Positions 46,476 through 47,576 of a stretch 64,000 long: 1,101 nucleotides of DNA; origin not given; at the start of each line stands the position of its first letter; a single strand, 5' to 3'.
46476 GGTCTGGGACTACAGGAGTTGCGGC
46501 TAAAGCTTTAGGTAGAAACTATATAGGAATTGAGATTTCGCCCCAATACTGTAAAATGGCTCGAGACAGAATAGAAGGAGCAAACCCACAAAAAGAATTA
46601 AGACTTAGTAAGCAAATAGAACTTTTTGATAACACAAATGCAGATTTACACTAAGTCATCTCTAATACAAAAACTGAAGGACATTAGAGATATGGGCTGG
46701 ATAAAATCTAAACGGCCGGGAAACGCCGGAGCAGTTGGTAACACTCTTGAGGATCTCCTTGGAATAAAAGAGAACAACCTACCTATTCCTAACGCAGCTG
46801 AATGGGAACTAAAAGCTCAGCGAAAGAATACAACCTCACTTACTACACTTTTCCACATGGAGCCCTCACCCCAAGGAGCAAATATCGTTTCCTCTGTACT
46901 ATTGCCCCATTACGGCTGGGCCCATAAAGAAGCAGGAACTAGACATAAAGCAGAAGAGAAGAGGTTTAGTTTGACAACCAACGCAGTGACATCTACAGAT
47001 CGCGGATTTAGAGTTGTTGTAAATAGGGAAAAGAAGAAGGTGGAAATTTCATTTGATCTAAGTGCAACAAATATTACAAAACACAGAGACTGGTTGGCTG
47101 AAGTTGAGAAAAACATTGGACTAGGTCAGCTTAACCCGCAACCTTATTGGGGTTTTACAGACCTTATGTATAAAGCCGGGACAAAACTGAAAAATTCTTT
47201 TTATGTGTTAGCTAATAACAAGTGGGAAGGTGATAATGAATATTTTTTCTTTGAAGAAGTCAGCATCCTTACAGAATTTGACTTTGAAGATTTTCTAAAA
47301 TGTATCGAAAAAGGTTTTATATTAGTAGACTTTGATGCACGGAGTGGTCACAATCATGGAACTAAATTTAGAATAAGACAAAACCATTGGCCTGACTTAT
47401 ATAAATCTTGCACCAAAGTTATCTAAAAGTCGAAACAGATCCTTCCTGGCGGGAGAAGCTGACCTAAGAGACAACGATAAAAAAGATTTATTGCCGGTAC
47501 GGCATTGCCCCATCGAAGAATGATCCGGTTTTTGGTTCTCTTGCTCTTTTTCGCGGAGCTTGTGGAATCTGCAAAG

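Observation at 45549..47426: Compact R-M module: AbrB/MazE-type small protein, then a beta-class SPPY methyltransferase, then an MvaI/BcnI-like endonuclease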

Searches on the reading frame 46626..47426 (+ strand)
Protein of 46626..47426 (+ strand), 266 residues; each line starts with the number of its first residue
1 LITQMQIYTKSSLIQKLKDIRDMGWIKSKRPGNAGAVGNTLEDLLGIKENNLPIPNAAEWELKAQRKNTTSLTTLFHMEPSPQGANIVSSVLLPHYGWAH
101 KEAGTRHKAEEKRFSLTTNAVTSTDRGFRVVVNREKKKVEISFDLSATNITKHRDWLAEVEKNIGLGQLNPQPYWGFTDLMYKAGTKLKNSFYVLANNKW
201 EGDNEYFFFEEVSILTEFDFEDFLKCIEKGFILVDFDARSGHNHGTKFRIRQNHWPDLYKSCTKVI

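Call 3: search_protein_families(library=pfam, proteins=[window:46626-47426:+], max_evalue=0.1)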
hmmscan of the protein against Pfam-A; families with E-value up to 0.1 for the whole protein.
window:46626-47426:+ (266 aa): 1 family
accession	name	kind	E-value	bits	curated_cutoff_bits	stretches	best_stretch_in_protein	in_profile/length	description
PF15515.12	MvaI_BcnI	-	3.4e-65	220.7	25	1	14-259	1-227/227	MvaI/BcnI restriction endonuclease family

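Call 4: search_protein_families(library=ncbifam, proteins=[window:46626-47426:+], max_evalue=0.1)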
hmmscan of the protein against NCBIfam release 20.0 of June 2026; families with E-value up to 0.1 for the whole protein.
window:46626-47426:+ (266 aa): 0 families

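Call 16: find_encoding_contigs(protein=window:46638-47426:+, flank=6000, max_places=6)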
Protein window:46638-47426:+ (262 aa): 4 contigs read that carry it; 4 places shown.
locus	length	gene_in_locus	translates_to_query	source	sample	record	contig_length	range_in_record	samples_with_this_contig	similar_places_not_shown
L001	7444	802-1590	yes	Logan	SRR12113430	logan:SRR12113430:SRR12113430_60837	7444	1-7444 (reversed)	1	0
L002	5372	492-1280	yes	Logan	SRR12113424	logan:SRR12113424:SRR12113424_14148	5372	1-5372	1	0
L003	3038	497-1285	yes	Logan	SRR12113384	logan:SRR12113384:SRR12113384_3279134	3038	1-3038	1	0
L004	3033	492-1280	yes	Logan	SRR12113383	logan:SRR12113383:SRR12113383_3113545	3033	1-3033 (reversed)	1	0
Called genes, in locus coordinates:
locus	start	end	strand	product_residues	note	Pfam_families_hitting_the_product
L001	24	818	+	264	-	PF01555:N6_N4_Mtase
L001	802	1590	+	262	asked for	PF15515:MvaI_BcnI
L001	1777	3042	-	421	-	PF13439:Glyco_transf_4 (weak), PF00534:Glycos_transf_1, PF13692:Glyco_trans_1_4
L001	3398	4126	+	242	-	PF12705:PDDEXK_1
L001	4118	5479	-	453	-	PF01663:Phosphodiest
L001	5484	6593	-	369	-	PF13228:DUF4037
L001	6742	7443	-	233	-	?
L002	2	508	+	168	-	?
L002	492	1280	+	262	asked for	PF15515:MvaI_BcnI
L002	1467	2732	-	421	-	PF13439:Glyco_transf_4 (weak), PF00534:Glycos_transf_1, PF13692:Glyco_trans_1_4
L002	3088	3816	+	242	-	PF12705:PDDEXK_1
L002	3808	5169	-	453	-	PF01663:Phosphodiest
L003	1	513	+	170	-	?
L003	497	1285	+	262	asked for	PF15515:MvaI_BcnI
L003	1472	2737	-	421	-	PF13439:Glyco_transf_4 (weak), PF00534:Glycos_transf_1, PF13692:Glyco_trans_1_4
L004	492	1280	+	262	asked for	PF15515:MvaI_BcnI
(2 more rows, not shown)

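Call 18: find_homologous_proteins(query=window:46638-47426:+, max_evalue=0.00001)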
Query window:46638-47426:+ (262 aa): 6726 proteins with E <= 0.00001 among 7646 candidates; the best 120 are listed.
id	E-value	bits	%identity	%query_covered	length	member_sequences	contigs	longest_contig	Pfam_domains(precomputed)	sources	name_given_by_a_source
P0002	1.0e-130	453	79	100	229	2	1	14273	PF15515.13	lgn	-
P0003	8.4e-130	450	74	100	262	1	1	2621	PF15515.13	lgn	-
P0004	1.7e-127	442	73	100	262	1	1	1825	PF15515.13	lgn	-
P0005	1.5e-126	439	69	100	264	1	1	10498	PF15515.13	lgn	-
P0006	4.4e-124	431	68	99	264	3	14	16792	PF15515.13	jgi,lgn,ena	-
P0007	1.1e-123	430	68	99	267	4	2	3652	PF15515.13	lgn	-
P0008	1.8e-123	429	71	99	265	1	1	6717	PF15515.13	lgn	-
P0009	8.6e-123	427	69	99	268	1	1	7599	PF15515.13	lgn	-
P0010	2.2e-122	426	71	100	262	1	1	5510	PF15515.13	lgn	-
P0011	8.1e-121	420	70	100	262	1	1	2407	PF15515.13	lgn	-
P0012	2.9e-120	419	67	100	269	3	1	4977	PF15515.13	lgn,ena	-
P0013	5.1e-120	418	67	99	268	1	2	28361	PF15515.13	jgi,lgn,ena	-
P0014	1.2e-119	417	67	99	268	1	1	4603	PF15515.13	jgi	jgi:hypothetical protein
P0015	7.4e-119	414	68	99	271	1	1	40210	PF15515.13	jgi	jgi:hypothetical protein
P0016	5.4e-117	408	67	100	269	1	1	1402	PF15515.13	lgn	-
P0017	5.8e-116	405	68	100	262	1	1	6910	PF15515.13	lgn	-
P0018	3.4e-115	402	66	99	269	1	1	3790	PF15515.13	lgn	-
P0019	1.5e-114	400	64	100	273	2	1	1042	PF15515.13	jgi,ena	-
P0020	3.1e-114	399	65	100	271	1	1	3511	PF15515.13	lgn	-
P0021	3.1e-114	399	64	100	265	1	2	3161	PF15515.13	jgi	jgi:hypothetical protein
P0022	4.0e-114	398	63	100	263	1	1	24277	PF15515.13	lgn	-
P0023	1.4e-113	397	67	100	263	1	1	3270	PF15515.13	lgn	-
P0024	3.6e-112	392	63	100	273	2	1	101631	PF15515.13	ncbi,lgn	-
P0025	1.1e-111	390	67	100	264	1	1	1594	PF15515.13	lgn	-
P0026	1.2e-111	390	64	100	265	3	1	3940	PF15515.13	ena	-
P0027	3.8e-111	389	62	100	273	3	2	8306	PF15515.13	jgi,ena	-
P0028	1.5e-109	383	68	93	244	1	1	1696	PF15515.13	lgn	-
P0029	3.1e-109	382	66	100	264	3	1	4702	PF15515.13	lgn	-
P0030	4.1e-109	382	61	100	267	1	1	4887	PF15515.13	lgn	-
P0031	6.4e-109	381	61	100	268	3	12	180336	PF15515.13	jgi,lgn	jgi:hypothetical protein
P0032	1.1e-108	381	64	100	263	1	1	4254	PF15515.13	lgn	-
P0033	3.6e-108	379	70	88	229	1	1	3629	PF15515.13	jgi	jgi:hypothetical protein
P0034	6.5e-108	378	65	95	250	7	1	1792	PF15515.13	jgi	jgi:hypothetical protein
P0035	1.7e-107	377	66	93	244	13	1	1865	PF15515.13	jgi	jgi:hypothetical protein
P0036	2.9e-107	376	67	93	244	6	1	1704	PF15515.13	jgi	-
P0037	3.6e-107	376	63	100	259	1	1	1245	PF15515.13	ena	-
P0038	1.5e-106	374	64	95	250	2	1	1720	PF15515.13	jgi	jgi:hypothetical protein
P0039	5.1e-106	372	62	99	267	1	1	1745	PF15515.13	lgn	-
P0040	1.1e-105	371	60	100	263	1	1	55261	PF15515.13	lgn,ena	-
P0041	1.1e-105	371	60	100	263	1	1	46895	PF15515.13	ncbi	-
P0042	2.1e-105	370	60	100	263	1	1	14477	PF15515.13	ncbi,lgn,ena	-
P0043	5.1e-105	369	63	100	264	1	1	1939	PF15515.13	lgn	-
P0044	9.0e-105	368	63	100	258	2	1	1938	PF15515.13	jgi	jgi:hypothetical protein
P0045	1.5e-104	367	61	100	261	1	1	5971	PF15515.13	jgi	jgi:hypothetical protein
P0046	6.5e-104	365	63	100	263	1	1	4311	PF15515.13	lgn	-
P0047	1.6e-103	364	61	100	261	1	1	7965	PF15515.13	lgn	-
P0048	2.1e-103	363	62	100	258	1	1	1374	PF15515.13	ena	-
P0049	2.3e-103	363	60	98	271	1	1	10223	PF15515.13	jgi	-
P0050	4.5e-103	362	61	100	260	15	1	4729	PF15515.13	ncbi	-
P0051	6.8e-103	362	61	98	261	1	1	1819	PF15515.13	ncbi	-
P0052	2.0e-102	360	60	99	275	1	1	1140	PF15515.13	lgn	-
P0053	2.0e-102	360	63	100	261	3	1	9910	PF15515.13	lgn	-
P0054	2.1e-102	360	60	100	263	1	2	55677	PF15515.13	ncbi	-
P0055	2.3e-102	360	60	99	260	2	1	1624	PF15515.13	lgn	-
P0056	2.7e-102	360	59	100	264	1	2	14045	PF15515.13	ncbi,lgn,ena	-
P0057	4.2e-102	359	59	100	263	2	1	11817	PF15515.13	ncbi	-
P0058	5.2e-102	359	61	100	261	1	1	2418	PF15515.13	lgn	-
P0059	5.9e-102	359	61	99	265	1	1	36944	PF15515.13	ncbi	ncbi:MAG: MvaI/BcnI family restriction endonuclease [bacterium]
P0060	8.5e-102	358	58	100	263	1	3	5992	PF15515.13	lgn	-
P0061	9.3e-102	358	63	97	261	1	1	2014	PF15515.13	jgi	jgi:hypothetical protein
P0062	1.2e-101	358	61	100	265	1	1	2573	PF15515.13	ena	-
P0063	1.3e-101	357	60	100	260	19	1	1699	PF15515.13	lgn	-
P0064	1.8e-101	357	62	99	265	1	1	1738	PF15515.13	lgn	-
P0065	1.9e-101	357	61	99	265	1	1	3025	PF15515.13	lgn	-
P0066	2.2e-101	357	60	100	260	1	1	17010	PF15515.13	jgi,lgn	jgi:hypothetical protein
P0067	2.2e-101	357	62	99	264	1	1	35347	PF15515.13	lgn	-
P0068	2.5e-101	357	60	99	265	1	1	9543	PF15515.13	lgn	-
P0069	2.6e-101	357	61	100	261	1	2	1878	PF15515.13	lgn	-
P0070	2.6e-101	356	57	100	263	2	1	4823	PF15515.13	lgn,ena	-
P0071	2.9e-101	356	61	100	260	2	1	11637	PF15515.13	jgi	jgi:hypothetical protein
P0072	3.1e-101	356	61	99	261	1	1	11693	PF15515.13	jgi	jgi:hypothetical protein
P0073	3.7e-101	356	60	99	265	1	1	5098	PF15515.13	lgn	-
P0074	3.8e-101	356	59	100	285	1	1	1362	PF15515.13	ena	-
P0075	4.3e-101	356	60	99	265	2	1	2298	PF15515.13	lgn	-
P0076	6.3e-101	355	57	100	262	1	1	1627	PF15515.13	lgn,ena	-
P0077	6.5e-101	355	60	100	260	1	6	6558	PF15515.13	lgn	-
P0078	6.6e-101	355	60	98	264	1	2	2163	PF15515.13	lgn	-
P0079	6.6e-101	355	61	99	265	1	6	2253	PF15515.13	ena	-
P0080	7.3e-101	355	59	98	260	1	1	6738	PF15515.13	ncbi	-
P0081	8.8e-101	355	60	100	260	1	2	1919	PF15515.13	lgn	-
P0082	9.2e-101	355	61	100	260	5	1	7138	PF15515.13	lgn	-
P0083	9.4e-101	355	59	99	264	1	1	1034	PF15515.13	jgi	jgi:hypothetical protein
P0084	1.1e-100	354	59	100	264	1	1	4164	PF15515.13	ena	-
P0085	1.1e-100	354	60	100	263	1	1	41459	PF15515.13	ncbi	-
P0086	1.2e-100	354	60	100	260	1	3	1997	PF15515.13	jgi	jgi:hypothetical protein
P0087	1.3e-100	354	60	100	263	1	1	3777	PF15515.13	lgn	-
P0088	1.3e-100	354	58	100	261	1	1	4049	PF15515.13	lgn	-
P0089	1.3e-100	354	61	100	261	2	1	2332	PF15515.13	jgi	-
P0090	1.5e-100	354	59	99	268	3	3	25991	PF15515.13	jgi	jgi:hypothetical protein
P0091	1.5e-100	354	59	99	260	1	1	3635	PF15515.13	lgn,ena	-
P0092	1.7e-100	354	60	100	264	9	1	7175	PF15515.13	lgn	-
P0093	1.7e-100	354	59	97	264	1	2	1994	PF15515.13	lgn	-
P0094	1.7e-100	354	61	100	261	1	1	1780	PF15515.13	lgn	-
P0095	1.7e-100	354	59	98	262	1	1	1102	PF15515.13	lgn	-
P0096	2.2e-100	353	60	100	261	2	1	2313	PF15515.13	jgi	jgi:hypothetical protein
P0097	2.3e-100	353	59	100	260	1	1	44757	PF15515.13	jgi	jgi:hypothetical protein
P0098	2.4e-100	353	60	100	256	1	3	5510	PF15515.13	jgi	jgi:hypothetical protein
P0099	2.5e-100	353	59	100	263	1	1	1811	PF15515.13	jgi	jgi:hypothetical protein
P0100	2.5e-100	353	62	100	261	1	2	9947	PF15515.13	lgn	-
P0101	3.1e-100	353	57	100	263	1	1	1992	PF15515.13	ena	-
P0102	3.2e-100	353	57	100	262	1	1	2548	PF15515.13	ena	-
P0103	3.2e-100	353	58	99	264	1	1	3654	PF15515.13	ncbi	-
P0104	3.6e-100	353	60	100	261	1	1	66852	PF15515.13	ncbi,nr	ncbi:MAG: MvaI/BcnI restriction endonuclease family protein [Planctomycetes bacterium]|nr:MvaI/BcnI 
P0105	3.7e-100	353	61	99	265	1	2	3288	PF15515.13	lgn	-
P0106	3.7e-100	353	62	99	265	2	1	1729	PF15515.13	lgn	-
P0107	3.8e-100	353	60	100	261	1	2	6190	PF15515.13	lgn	-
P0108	4.1e-100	353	59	100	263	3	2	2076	PF15515.13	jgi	jgi:hypothetical protein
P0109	4.3e-100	352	57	100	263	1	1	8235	PF15515.13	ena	-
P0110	4.4e-100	352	59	99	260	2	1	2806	PF15515.13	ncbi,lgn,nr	ncbi:MAG: MvaI/BcnI family restriction endonuclease [candidate division WOR-3 bacterium]|nr:MvaI/Bcn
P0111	4.7e-100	352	58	100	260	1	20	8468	PF15515.13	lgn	-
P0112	4.7e-100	352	60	99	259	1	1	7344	PF15515.13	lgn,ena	-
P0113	5.0e-100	352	59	100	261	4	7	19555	PF15515.13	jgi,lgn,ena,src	-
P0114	5.1e-100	352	59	100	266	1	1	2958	PF15515.13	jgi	jgi:hypothetical protein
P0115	5.2e-100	352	62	99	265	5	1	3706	PF15515.13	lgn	-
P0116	5.6e-100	352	58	100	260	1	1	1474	PF15515.13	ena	-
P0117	5.9e-100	352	59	100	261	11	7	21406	PF15515.13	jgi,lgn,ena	-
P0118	6.1e-100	352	60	97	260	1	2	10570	PF15515.13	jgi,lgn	jgi:hypothetical protein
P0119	6.4e-100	352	60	98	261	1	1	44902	PF15515.13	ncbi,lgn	-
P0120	6.5e-100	352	59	100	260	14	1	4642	PF15515.13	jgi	-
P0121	6.7e-100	352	60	98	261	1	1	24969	PF15515.13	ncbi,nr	ncbi:MAG TPA: MvaI/BcnI family restriction endonuclease [Candidatus Saccharimonadales bacterium]|nr:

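Call 21: find_related_loci(query=A1, collection=genome_contigs, flank=5000)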
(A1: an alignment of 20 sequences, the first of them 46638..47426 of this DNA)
Query A1 (262 aa) in genome_contigs; peptide patterns used: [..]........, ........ (x = any residue, [..] = any of these).
600 stretches matched a pattern (row limit reached: there are more); 592 encode a relative of the query (tblastn E <= 1e-3); the best 80 are kept; 80 distinct loci.
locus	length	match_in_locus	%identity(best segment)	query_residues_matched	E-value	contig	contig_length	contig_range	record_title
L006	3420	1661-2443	60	1-261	3e-113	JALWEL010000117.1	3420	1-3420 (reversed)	MAG: DHVE2 group archaeon isolate T11_metabat1_scaf2bin.092 T11_NODE_31101_length_3420_cov_2.477984, whole genome shotgu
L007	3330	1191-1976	59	1-261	7e-110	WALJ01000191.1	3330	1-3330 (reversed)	MAG: Thermoplasmata archaeon isolate S014_43_esom k151_73764, whole genome shotgun sequence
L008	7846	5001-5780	60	1-261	1e-105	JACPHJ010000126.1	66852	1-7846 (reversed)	MAG: Planctomycetota bacterium isolate NC_groundwater_411_Ag_B-0.1um_42_12 GD18-4_B1_scaffold_1143380, whole genome shot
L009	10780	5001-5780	60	1-261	3e-105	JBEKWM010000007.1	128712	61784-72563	MAG: Sedimentisphaerales bacterium isolate SPRUCE 628 SPRUCE_628_7, whole genome shotgun sequence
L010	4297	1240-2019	59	1-261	3e-106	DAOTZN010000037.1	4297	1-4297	MAG TPA_asm: Anaerolineales bacterium isolate H54_522 k91_659160, whole genome shotgun sequence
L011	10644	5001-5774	60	1-259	2e-105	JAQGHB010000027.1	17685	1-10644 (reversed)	MAG: Candidatus Saccharibacteria bacterium isolate RYN_422 scaffold_965161, whole genome shotgun sequence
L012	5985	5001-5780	59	1-261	1e-105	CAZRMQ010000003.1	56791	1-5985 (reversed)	MAG TPA_asm: uncultured Pirellulales bacterium isolate binchicken_co34_439 genome assembly, contig: NODE_683_length_5679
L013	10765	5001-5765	60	1-256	1e-104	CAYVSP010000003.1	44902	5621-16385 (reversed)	MAG TPA_asm: uncultured Candidatus Saccharibacteria bacterium isolate SRP200132_co1_486 genome assembly, contig: NODE_13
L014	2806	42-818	59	1-260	4e-108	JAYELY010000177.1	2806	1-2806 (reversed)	MAG: candidate division WOR-3 bacterium isolate MAG095 MAG095_177, whole genome shotgun sequence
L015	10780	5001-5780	59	1-261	8e-105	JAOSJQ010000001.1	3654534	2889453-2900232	MAG: Anaerolineales bacterium isolate FR_7 FR-Anaerolineales-1_s1, whole genome shotgun sequence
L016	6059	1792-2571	58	1-261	1e-104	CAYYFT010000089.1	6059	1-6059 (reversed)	MAG TPA_asm: uncultured Pirellulales bacterium isolate binchicken_co100_222 genome assembly, contig: NODE_20944_length_6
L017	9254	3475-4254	58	1-261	1e-104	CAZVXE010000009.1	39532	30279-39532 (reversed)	MAG TPA_asm: uncultured Thermococci archaeon isolate binchicken_co257_23 genome assembly, contig: NODE_1441_length_39532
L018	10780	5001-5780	57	1-261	8e-104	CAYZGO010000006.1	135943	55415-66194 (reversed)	MAG TPA_asm: uncultured Anaerolineales bacterium isolate binchicken_co100_350 genome assembly, contig: NODE_85_length_13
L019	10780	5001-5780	58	1-261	6e-104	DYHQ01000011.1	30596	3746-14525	MAG TPA_asm: Candidatus Puniceispirillum sp. isolate DR5_54_11 Afr_mines_DR5_168_length_30596_cov_4_198422, whole genome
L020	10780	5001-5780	59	1-261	5e-104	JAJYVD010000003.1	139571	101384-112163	MAG: Nitrospirae bacterium isolate FK1.bin72 NODE_102_length_139571_cov_15.930345, whole genome shotgun sequence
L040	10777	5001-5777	60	3-262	2e-102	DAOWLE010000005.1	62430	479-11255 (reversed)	MAG TPA_asm: bacterium isolate CSMAG_2113 CSMAG_2113_k141_810344_length_62430_cov_24.0000, whole genome shotgun sequence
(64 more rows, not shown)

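Call 48: search_solved_structures(query=window:46638-47426:+, max_evalue=0.01, show_alignments=2)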
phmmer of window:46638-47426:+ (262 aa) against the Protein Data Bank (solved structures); distinct sequences matched with E-value up to 0.01: 2.
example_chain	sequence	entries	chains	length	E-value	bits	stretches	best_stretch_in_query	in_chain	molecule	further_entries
2oa9_A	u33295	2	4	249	2e-17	66.7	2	10-93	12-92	R.MvaI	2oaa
2odh_A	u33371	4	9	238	1.8e-08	37.3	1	1-95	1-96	R.BcnI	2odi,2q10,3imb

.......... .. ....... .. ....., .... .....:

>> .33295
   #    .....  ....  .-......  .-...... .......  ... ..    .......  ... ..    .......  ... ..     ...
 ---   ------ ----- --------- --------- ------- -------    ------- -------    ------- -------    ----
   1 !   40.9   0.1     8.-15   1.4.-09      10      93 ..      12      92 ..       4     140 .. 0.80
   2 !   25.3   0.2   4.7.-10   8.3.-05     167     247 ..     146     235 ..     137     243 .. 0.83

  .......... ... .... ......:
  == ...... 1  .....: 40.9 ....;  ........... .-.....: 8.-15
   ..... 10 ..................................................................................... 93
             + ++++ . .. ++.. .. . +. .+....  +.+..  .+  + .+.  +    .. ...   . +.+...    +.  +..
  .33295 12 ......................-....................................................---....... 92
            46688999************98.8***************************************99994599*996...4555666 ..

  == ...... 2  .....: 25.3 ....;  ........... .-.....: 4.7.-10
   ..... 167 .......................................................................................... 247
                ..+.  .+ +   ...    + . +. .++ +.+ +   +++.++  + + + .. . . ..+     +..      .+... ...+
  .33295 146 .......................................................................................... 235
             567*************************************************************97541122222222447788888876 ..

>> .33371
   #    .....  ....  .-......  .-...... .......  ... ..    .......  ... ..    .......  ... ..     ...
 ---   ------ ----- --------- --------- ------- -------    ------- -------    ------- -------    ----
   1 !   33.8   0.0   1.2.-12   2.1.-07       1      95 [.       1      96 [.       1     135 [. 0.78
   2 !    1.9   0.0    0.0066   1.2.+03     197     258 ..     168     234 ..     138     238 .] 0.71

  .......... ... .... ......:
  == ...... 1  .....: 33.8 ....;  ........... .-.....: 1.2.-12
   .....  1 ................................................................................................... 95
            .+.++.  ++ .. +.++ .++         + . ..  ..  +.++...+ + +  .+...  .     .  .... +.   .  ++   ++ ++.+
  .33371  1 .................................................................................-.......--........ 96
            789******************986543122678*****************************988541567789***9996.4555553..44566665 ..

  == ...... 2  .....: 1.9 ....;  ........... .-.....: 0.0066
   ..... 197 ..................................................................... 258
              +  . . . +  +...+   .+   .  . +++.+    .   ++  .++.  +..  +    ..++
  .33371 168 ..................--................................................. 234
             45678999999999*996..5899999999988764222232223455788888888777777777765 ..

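Call 84: find_encoding_contigs(protein=P0002, flank=7000, max_places=2)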
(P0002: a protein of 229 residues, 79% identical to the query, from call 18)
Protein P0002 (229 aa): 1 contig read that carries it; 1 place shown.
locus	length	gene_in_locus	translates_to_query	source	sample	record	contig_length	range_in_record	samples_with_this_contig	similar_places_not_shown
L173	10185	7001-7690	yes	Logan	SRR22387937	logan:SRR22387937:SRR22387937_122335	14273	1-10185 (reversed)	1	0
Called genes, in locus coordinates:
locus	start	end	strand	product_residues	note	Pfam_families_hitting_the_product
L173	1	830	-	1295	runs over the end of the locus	-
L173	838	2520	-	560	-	-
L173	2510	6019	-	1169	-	PF01943:Polysacc_synt, PF13440:Polysacc_synt_3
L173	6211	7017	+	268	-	PF01555:N6_N4_Mtase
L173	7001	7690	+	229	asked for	PF15515:MvaI_BcnI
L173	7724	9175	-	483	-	PF13439:Glyco_transf_4 (weak), PF00534:Glycos_transf_1, PF13692:Glyco_trans_1_4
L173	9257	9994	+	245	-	PF12705:PDDEXK_1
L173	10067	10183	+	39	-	?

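Call 85: find_encoding_contigs(protein=P0005, flank=5000, max_places=1)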
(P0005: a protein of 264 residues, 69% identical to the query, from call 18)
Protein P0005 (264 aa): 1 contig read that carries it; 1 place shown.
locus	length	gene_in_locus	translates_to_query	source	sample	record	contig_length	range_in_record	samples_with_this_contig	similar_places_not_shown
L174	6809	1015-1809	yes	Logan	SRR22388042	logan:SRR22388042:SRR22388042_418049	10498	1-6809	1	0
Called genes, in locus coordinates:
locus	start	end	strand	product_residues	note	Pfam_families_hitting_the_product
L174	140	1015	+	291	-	PF01555:N6_N4_Mtase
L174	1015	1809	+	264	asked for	PF15515:MvaI_BcnI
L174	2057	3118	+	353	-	PF01098:FTSW_RODA_SPOVE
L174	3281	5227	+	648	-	PF13196:DUF4012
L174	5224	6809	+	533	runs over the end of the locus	PF03023:MurJ, PF01554:MatE (weak)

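Call 94: search_protein_families(library=padloc, proteins=[window:46638-47423:+], max_evalue=0.01)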
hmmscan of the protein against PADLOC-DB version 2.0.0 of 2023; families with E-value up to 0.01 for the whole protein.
window:46638-47423:+ (262 aa): 5 families
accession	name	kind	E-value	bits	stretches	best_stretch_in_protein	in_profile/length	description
PDLC03524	REase_II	-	1.2e-75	252.7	1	1-261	1-257/260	Type II restriction enzyme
PDLC03305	MTase_II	-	9.6e-75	250.7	1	1-261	254-510/513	Type II methyltransferase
PDLC03521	REase_II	-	1.3e-17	62.3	1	11-246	10-231/246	Type II restriction enzyme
PDLC03424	REase_II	-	4.3e-09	34.5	1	1-78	1-82/238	Type II restriction enzyme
PDLC03584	REase_II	-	5.8e-07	26.9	1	10-65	175-231/405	Type II restriction enzyme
